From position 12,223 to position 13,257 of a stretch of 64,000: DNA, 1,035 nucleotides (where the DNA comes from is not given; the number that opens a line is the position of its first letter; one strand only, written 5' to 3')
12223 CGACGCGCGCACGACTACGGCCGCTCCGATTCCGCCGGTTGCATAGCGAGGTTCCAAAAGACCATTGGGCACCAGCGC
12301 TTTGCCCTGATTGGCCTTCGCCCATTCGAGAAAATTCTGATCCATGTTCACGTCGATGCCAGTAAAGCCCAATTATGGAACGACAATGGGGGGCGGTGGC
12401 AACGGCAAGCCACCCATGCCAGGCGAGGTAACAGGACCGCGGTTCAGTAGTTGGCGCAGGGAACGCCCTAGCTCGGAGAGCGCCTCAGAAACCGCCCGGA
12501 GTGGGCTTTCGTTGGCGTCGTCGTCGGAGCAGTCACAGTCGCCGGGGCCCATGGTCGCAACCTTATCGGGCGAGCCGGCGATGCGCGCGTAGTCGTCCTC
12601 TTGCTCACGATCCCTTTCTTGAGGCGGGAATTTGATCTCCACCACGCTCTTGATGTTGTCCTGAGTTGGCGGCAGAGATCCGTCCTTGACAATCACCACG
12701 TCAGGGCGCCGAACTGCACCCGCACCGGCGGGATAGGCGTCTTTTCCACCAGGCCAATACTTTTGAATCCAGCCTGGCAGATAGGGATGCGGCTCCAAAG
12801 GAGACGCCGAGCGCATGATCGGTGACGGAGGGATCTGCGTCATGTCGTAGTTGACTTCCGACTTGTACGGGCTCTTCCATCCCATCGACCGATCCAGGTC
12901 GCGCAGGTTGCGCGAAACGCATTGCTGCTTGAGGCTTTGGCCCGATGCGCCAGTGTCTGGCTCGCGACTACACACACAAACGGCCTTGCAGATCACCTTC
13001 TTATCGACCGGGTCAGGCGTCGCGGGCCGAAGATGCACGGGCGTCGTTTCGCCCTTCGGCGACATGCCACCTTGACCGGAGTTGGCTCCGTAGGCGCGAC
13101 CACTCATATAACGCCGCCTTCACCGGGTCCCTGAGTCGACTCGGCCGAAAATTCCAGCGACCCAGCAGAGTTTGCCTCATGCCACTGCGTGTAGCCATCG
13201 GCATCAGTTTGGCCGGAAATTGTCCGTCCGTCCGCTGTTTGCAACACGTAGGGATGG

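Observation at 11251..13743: Prophage-borne T6SS-type effector cassette: PAAR protein, PD-(D/E)XK nuclease toxin, immunity protein, with a possible SOS box upstream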

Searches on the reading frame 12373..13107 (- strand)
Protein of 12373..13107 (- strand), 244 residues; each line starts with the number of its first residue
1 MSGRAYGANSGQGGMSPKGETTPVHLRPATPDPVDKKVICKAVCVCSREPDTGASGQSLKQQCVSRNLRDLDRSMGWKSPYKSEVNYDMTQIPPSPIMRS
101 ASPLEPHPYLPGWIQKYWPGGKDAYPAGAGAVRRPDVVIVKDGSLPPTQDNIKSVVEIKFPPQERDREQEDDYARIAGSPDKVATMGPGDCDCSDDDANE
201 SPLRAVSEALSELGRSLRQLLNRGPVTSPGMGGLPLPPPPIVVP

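Call 3: search_protein_families(library=pfam, proteins=[window:12373-13107:-], max_evalue=1)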
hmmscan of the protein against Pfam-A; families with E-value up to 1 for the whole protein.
window:12373-13107:- (244 aa): 3 families
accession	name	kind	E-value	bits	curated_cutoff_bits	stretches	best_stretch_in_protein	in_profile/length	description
PF08774.17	VRR_NUC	-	0.00089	19.7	23.8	1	128-184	58-110/116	VRR-NUC domain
PF10069.14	DICT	-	0.1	13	23.8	1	151-195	42-86/129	Sensory domain in DIguanylate Cyclases and Two-component system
PF05685.18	Uma2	-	0.1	12.5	27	1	129-178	66-122/172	Putative restriction endonuclease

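Call 4: search_protein_families(library=ncbifam, proteins=[window:12373-13107:-], max_evalue=1)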
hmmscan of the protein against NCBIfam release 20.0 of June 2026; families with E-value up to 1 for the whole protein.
window:12373-13107:- (244 aa): 0 families

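Call 17: search_solved_structures(query=window:12373-13107:-, max_evalue=1, show_alignments=2)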
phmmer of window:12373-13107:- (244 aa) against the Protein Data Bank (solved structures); distinct sequences matched with E-value up to 1: 0.

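Call 32: find_homologous_proteins(query=window:12373-13107:-, max_evalue=0.001)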
Query window:12373-13107:- (244 aa): 332 proteins with E <= 0.001 among 1005 candidates; the best 120 are listed.
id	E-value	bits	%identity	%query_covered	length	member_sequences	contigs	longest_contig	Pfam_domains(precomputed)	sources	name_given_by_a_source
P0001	4.7e-154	529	96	100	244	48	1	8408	-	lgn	-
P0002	6.3e-137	473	85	91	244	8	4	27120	-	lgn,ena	-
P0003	2.0e-127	442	82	87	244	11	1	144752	-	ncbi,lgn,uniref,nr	ncbi:VRR-NUC domain-containing protein [Burkholderia vietnamiensis]|uniref:VRR-NUC domain-containing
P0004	1.5e-118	413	75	95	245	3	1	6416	-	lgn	-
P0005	1.2e-114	400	71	84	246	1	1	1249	-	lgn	-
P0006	2.2e-114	399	72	88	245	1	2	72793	-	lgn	-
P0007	7.1e-114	398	73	95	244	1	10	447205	-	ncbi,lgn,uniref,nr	ncbi:VRR-NUC domain-containing protein [Burkholderia pseudomallei]|uniref:VRR-NUC domain-containing 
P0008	7.2e-113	394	77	93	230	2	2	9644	-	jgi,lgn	-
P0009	3.5e-112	392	76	89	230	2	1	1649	-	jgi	jgi:hypothetical protein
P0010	4.0e-112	392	71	99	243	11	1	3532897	-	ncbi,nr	ncbi:VRR-NUC domain-containing protein [Burkholderia glumae]|nr:VRR-NUC domain-containing protein [B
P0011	1.1e-106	374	70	95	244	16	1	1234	-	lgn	-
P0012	3.6e-106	372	69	92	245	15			-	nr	nr:VRR-NUC domain-containing protein [Burkholderia semiarida]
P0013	7.3e-106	372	68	91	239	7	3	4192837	PF08774.18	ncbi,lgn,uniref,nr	ncbi:VRR-NUC domain protein [Burkholderia oklahomensis]|uniref:VRR-NUC domain protein n=2 Tax=Burkho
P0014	1.0e-103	364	70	95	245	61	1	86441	-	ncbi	-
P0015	1.1e-103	364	66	98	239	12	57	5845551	PF08774.18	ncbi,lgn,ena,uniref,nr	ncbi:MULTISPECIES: VRR-NUC domain-containing protein [Burkholderia]|uniref:VRR-NUC domain-containing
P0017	2.1e-101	357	66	98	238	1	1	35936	PF08774.18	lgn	-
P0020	1.2e-100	354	66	100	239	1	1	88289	PF08774.18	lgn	-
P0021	9.9e-99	348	63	98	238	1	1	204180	PF08774.18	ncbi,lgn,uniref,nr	ncbi:VRR-NUC domain-containing protein [Burkholderia cepacia]|uniref:VRR-NUC domain-containing prote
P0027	2.0e-76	275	56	98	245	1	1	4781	PF08774.18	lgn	-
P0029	3.2e-71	258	54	89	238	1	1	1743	PF08774.18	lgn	-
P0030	8.4e-71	257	66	65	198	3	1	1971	PF08774.18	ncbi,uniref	ncbi:VRR-NUC domain-containing protein, partial [Burkholderia sp. TSV86]|uniref:VRR-NUC domain-conta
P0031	1.1e-70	256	55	83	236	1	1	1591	PF08774.18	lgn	-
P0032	7.1e-70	254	55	92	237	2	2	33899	PF08774.18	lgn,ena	-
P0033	9.2e-70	253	57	83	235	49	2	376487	PF08774.18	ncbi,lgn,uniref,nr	ncbi:VRR-NUC domain-containing protein [Burkholderia glumae]|uniref:VRR-NUC domain-containing protei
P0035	5.5e-68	247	51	100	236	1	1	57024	PF08774.18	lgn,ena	-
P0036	1.6e-67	246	53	89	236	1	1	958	PF08774.18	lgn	-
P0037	9.3e-67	243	52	90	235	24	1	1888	PF08774.18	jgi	jgi:hypothetical protein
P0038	1.0e-66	243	51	97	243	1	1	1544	PF08774.18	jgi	jgi:hypothetical protein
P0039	1.1e-66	243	51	93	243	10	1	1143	PF08774.18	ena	-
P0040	1.5e-66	243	53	86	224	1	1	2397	PF08774.18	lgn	-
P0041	2.7e-66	242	51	89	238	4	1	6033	PF08774.18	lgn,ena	-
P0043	1.3e-65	240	50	89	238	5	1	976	PF08774.18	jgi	jgi:hypothetical protein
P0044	1.4e-65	239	53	84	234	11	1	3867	PF08774.18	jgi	-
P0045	5.0e-65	238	55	78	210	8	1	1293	PF08774.18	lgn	-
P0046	1.6e-64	236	50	92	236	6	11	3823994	PF08774.18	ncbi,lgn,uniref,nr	ncbi:VRR-NUC domain-containing protein [Burkholderia thailandensis]|uniref:VRR-NUC domain-containing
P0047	1.8e-64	236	51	90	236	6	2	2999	PF08774.18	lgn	-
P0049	4.4e-63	231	53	86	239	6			PF08774.18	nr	nr:hypothetical protein HUO10_002236 [Paraburkholderia busanensis]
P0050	8.4e-63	230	52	87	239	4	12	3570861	PF08774.18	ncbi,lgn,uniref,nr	ncbi:VRR-NUC domain-containing protein [Burkholderia multivorans]|uniref:VRR-NUC domain-containing p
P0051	1.4e-62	230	54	83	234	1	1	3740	PF08774.18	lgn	-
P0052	2.4e-62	229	52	83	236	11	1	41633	PF08774.18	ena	-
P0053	4.0e-62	228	50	97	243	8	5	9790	PF08774.18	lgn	-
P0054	5.7e-62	228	54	80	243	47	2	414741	PF08774.18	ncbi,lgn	-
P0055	7.4e-62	227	53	79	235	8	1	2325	PF08774.18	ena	-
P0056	9.3e-62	227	50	92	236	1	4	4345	PF08774.18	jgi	jgi:hypothetical protein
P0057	2.8e-61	225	50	90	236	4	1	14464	PF08774.18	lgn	-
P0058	1.2e-60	223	54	76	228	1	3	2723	PF08774.18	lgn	-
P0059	1.3e-60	223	52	88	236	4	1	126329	PF08774.18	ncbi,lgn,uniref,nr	ncbi:nuclease [Duganella sp. Leaf126]|uniref:VRR-NUC domain-containing protein n=1 Tax=Duganella sp.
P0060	3.0e-60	222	58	77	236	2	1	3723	PF08774.18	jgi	jgi:hypothetical protein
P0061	8.3e-60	221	54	74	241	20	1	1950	PF08774.18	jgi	-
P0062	9.0e-60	220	48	94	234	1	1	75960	PF08774.18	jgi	jgi:hypothetical protein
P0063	1.0e-59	220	53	76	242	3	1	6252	PF08774.18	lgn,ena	-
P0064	2.1e-59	219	52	77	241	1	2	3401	PF08774.18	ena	-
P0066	3.7e-59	218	54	76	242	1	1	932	PF08774.18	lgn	-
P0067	4.1e-59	218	51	87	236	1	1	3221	PF08774.18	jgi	jgi:hypothetical protein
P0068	4.6e-59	218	53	76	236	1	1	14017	PF08774.18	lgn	-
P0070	6.6e-59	218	48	88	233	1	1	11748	PF08774.18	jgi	jgi:hypothetical protein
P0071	7.2e-59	218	53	75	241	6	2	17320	PF08774.18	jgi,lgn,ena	-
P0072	8.7e-59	217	48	88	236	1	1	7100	PF08774.18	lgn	-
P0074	9.1e-59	217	47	88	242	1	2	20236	PF08774.18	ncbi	-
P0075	1.1e-58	217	51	86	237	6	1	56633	PF08774.18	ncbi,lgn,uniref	ncbi:MAG: VRR-NUC domain-containing protein [Caldimonas sp.]|uniref:VRR-NUC domain-containing protei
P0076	1.5e-58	216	54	79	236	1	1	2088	PF08774.18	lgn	-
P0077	1.6e-58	216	51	87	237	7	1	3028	PF08774.18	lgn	-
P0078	1.6e-58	216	50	87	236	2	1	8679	PF08774.18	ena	-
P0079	1.7e-58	216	55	73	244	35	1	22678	PF08774.18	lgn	-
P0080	1.9e-58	216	51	87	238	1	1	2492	PF08774.18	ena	-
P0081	2.2e-58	216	53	75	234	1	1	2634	PF08774.18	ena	-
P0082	2.3e-58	216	54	77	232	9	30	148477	PF08774.18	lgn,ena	-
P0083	4.0e-58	215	49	87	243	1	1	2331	PF08774.18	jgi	jgi:hypothetical protein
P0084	4.1e-58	215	52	79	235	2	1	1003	PF08774.18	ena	-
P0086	5.0e-58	215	48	88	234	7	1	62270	PF08774.18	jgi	jgi:hypothetical protein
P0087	5.1e-58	215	55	74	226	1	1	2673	PF08774.18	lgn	-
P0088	5.3e-58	215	53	75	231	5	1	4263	PF08774.18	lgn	-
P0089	6.1e-58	214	51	75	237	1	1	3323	PF08774.18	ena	-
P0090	7.3e-58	214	51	87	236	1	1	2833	PF08774.18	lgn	-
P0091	1.2e-57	213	51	87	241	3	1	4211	PF08774.18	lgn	-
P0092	1.7e-57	213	50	87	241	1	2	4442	PF08774.18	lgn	-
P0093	2.0e-57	213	51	82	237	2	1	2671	PF08774.18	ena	-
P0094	2.0e-57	213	52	77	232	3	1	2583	PF08774.18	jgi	jgi:hypothetical protein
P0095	2.2e-57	213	48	91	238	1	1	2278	PF08774.18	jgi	jgi:hypothetical protein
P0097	2.7e-57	212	51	80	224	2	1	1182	PF08774.18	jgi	jgi:hypothetical protein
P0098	3.3e-57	212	55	75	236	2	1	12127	PF08774.18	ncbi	ncbi:MAG: VRR-NUC domain-containing protein [Duganella sp.]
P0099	3.4e-57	212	50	89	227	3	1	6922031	PF08774.18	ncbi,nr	ncbi:VRR-NUC domain-containing protein [Pseudoduganella flava]|nr:VRR-NUC domain-containing protein 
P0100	3.9e-57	212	55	75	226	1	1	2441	PF08774.18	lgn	-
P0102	4.3e-57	212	57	78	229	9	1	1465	PF08774.18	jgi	jgi:hypothetical protein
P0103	4.7e-57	212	51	75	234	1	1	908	PF08774.18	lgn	-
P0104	5.0e-57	211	54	71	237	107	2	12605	PF08774.18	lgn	-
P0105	5.3e-57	211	48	91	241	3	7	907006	PF08774.18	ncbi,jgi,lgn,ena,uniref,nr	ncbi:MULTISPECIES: VRR-NUC domain-containing protein [Pseudomonas]|jgi:hypothetical protein|uniref:V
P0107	8.4e-57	211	49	92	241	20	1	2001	PF08774.18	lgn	-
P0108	1.0e-56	210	52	76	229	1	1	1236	PF08774.18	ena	-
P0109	1.0e-56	210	55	76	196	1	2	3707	PF08774.18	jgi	jgi:hypothetical protein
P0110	1.1e-56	210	53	75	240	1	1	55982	PF08774.18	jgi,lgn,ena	jgi:hypothetical protein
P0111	1.1e-56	210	54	74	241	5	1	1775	PF08774.18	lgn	-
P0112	1.1e-56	210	50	87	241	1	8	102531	PF08774.18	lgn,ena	-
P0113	1.4e-56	210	51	76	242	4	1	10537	PF08774.18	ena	-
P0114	1.5e-56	210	48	91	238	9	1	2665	PF08774.18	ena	-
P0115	2.3e-56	209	59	67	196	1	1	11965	PF08774.18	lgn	-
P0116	3.0e-56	209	48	88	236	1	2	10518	PF08774.18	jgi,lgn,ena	-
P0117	3.3e-56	209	48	87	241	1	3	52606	PF08774.18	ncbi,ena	-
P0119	4.1e-56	208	49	82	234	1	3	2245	PF08774.18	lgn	-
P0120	4.7e-56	208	50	87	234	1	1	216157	PF08774.18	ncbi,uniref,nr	ncbi:VRR-NUC domain-containing protein [Aquabacterium sp. A7-Y]|uniref:VRR-NUC domain-containing pro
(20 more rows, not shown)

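Call 34: find_encoding_contigs(protein=P0105, flank=8000, max_places=3)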
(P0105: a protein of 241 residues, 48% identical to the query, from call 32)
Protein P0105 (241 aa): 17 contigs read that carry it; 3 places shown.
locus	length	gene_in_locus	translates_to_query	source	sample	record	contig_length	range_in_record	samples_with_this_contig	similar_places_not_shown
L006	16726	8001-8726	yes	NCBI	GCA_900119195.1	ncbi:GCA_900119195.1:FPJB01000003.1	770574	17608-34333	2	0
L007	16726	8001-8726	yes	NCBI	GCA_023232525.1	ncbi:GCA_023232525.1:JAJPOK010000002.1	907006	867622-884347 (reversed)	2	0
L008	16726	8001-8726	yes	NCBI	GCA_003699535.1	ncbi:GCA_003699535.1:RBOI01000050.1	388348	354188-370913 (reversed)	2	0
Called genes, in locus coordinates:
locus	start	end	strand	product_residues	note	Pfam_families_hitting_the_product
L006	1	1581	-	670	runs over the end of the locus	PF09423:PhoD (faint)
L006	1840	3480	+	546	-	PF02203:TarH, PF12729:4HB_MCP_1, PF00672:HAMP, PF00015:MCPsignal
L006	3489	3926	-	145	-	PF00583:Acetyltransf_1, PF13673:Acetyltransf_10 (weak), PF13508:Acetyltransf_7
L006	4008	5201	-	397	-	PF00990:GGDEF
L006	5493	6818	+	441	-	PF00989:PAS, PF08448:PAS_4, PF13426:PAS_9, PF08447:PAS_3, PF08448:PAS_4, PF13426:PAS_9, PF08447:PAS_3, PF00015:MCPsignal, +1 more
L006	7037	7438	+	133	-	PF05488:PAAR_motif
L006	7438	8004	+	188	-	PF05488:PAAR_motif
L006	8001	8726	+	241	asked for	PF08774:VRR_NUC (weak)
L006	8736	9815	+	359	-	PF11876:TsiV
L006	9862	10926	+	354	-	PF11876:TsiV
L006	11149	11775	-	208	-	PF00857:Isochorismatase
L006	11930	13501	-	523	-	PF16655:PhoD_N, PF09423:PhoD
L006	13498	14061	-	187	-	PF13302:Acetyltransf_3, PF00583:Acetyltransf_1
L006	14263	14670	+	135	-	PF02472:ExbD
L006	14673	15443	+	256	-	PF03544:TonB_C (weak)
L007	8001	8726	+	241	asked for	PF08774:VRR_NUC (weak)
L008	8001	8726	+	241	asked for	PF08774:VRR_NUC (weak)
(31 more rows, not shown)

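Call 38: find_encoding_contigs(protein=P0046, flank=10000, max_places=2)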
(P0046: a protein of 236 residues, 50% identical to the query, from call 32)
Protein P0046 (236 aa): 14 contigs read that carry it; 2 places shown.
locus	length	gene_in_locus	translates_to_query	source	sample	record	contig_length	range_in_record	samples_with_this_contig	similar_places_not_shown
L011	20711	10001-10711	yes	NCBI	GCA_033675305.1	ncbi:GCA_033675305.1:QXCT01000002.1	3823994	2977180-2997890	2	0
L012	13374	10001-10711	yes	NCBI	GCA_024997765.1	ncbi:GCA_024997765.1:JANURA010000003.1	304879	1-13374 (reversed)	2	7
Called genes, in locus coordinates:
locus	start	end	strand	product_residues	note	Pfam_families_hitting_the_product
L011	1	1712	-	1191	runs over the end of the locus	PF01558:POR, PF20169:DUF6537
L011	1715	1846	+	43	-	-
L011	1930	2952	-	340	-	PF07885:Ion_trans_2, PF17655:IRK_C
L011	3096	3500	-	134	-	-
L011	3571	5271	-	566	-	PF00450:Peptidase_S10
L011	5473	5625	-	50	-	-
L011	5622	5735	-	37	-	-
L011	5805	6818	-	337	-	PF01547:SBP_bac_1, PF13531:SBP_bac_11, PF13416:SBP_bac_8 (weak), PF13343:SBP_bac_6 (faint)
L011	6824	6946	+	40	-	-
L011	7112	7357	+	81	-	-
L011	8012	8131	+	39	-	-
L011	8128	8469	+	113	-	-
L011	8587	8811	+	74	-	-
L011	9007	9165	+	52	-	-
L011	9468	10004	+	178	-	PF05488:PAAR_motif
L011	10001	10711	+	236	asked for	PF08774:VRR_NUC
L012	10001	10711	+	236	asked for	PF08774:VRR_NUC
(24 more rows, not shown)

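Call 43: predict_structure(alignment_id=A2)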
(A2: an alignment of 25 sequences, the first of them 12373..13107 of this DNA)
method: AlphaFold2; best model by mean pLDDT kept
length: 244 residues; sequences in the alignment: 25
mean_pLDDT: 68.9   pTM: 0.63
mean pLDDT of the five models: 68.9, 67.6, 66.7, 65.5, 64.6
residues with pLDDT >= 90: 42; 70-90: 92; 50-70: 45; < 50: 65
segments of 3 or more residues with pLDDT < 50: 1-16, 18-20, 22-25, 100-106, 111-129, 223-236
pLDDT, mean of each block of 10 residues (from residue 1): 32 43 54 90 86 70 86 84 84 72 48 41 45 85 87 92 86 93 91 71 72 57 45 47 51
secondary structure, 60 per line:
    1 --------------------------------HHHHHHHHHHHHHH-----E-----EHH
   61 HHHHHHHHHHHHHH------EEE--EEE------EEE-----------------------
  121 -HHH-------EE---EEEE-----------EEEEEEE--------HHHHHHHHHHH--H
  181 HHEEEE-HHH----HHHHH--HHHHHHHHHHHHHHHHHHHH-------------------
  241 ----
elements in order: H33-46 H59-74 E81-83 E86-88 E95-97 E137-140 E152-158 H167-177 E183-186 H195-199 H202-221

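Call 61: find_related_loci(query=A2, collection=genome_contigs, flank=6000)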
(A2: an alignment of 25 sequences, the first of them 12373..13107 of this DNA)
Query A2 (244 aa) in genome_contigs; peptide patterns used: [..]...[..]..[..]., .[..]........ (x = any residue, [..] = any of these).
137 stretches matched a pattern; 96 encode a relative of the query (tblastn E <= 1e-3); the best 80 are kept; 80 distinct loci.
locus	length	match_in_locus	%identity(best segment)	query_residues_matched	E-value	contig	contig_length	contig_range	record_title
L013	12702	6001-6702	78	1-234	2e-119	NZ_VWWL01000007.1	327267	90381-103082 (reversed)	Burkholderia sp. Ax-1724 NODE_7_length_327267_cov_52.950342/0, whole genome shotgun sequence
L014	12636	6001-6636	82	23-234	3e-110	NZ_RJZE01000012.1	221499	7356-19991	Paraburkholderia kururiensis JCM 10599 = LMG 19447 strain KP23 C12, whole genome shotgun sequence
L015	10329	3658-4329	72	1-222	1e-105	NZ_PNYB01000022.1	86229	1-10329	Trinickia soli strain GP25-8 NODE_22_length_86229_cov_24.074_ID_2251, whole genome shotgun sequence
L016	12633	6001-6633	68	24-233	5e-94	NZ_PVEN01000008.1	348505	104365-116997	Paraburkholderia sp. BL21I4N1 Ga0139065_108, whole genome shotgun sequence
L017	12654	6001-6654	55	1-221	5e-72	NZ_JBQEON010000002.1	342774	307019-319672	Burkholderia sp. 22313 scaffold2, whole genome shotgun sequence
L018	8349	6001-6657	55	6-222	3e-72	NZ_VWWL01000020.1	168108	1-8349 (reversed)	Burkholderia sp. Ax-1724 NODE_19_length_168108_cov_52.023526/0, whole genome shotgun sequence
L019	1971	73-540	66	68-225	5e-70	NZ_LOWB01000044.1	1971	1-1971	Burkholderia sp. TSV86 TSV86_16, whole genome shotgun sequence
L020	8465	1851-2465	55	19-222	3e-67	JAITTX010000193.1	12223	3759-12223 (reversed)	MAG: Paraburkholderia sp. isolate Sph363_bin29 k119_484753, whole genome shotgun sequence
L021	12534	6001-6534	58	20-197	7e-67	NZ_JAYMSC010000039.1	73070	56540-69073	Paraburkholderia sp. JHI869 NODE_39_length_73070_cov_19.131568, whole genome shotgun sequence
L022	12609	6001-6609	54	20-223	2e-66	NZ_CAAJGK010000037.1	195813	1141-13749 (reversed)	Paraburkholderia sp. BCC1886, whole genome shotgun sequence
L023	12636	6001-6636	53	6-213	5e-66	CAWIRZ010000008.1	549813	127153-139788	MAG: uncultured beta proteobacterium isolate MFD07987.bin.1.10 genome assembly, contig: contig_13594, whole genome shotg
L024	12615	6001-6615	54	21-225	6e-66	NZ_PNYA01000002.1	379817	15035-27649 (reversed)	Trinickia dabaoshanensis strain GIMN1.004 NODE_2_length_379817_cov_18.992, whole genome shotgun sequence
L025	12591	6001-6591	54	6-201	1e-63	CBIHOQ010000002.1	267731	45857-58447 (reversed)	MAG TPA_asm: uncultured Burkholderiaceae bacterium isolate SRR18156212_maxbin2_2 genome assembly, contig: ERZ27336872.52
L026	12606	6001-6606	53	20-221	6e-63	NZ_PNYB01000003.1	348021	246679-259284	Trinickia soli strain GP25-8 NODE_3_length_348021_cov_23.7635_ID_2213, whole genome shotgun sequence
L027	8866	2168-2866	49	13-241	4e-62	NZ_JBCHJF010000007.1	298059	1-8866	Massilia sp. MP_M2 Ga0418738_07, whole genome shotgun sequence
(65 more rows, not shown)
